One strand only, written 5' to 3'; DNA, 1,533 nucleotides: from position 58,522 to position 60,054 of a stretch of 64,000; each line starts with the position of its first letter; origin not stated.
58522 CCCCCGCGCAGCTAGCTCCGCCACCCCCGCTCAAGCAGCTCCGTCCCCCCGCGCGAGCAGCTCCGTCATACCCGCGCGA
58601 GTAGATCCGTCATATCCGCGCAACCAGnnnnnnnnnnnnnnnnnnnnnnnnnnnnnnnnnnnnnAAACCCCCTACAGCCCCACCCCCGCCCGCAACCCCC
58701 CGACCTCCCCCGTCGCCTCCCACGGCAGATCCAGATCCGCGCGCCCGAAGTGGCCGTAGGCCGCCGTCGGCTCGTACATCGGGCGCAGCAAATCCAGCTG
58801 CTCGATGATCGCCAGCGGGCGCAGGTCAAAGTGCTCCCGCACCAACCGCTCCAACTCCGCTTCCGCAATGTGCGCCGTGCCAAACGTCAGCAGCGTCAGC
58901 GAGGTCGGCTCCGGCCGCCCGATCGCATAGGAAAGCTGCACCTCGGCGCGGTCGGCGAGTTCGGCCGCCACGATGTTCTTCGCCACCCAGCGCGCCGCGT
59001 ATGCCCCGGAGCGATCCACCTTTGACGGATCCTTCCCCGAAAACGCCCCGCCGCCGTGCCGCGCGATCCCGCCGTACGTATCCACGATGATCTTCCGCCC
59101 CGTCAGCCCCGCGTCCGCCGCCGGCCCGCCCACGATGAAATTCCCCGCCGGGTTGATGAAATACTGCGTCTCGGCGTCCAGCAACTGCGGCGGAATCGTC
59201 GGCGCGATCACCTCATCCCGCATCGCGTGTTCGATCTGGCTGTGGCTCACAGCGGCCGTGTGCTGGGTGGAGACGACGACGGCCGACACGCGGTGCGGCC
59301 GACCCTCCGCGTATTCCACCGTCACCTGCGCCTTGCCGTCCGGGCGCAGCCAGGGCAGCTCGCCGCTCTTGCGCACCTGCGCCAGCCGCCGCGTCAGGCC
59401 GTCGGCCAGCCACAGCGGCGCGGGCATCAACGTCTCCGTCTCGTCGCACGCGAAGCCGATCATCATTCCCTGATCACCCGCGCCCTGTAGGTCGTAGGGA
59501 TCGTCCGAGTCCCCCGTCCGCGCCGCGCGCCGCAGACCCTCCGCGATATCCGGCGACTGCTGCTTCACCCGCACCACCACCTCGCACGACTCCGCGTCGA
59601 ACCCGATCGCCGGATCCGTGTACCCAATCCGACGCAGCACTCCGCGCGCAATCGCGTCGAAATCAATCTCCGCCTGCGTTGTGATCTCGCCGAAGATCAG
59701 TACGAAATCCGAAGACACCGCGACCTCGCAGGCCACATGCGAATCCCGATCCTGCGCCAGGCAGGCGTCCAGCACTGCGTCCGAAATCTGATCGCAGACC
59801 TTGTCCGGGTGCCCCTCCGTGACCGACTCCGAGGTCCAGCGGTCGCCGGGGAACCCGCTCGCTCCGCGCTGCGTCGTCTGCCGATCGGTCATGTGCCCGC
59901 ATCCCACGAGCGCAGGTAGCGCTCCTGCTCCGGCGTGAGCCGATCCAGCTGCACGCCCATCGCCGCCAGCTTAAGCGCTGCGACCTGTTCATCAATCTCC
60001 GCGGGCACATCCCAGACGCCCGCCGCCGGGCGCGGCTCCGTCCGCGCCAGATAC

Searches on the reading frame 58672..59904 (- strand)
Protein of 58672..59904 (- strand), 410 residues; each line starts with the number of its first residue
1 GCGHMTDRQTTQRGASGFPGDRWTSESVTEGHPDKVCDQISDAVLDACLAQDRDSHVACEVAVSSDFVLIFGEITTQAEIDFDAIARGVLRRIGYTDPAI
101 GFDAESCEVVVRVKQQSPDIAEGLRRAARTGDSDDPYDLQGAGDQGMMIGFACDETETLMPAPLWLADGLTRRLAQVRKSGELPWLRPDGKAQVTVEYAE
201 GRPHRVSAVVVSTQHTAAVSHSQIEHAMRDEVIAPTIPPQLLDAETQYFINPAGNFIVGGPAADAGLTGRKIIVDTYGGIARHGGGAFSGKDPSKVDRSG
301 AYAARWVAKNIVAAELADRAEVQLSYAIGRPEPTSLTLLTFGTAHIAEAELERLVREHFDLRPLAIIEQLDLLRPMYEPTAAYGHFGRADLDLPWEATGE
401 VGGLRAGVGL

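Call 64: search_protein_families(library=pfam, proteins=[window:58672-59904:-], max_evalue=0.00001)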
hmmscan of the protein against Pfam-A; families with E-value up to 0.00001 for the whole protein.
window:58672-59904:- (410 aa): 3 families
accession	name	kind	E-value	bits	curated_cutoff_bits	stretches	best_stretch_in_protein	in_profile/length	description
PF02773.21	S-AdoMet_synt_C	-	6.4e-67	224.2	25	1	258-396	1-137/138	S-adenosylmethionine synthetase, C-terminal domain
PF02772.21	S-AdoMet_synt_M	-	6.8e-46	155.7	29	1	140-256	2-120/120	S-adenosylmethionine synthetase, central domain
PF00438.25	S-AdoMet_synt_N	-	3.2e-40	137.1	33.1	1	23-118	4-99/99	S-adenosylmethionine synthetase, N-terminal domain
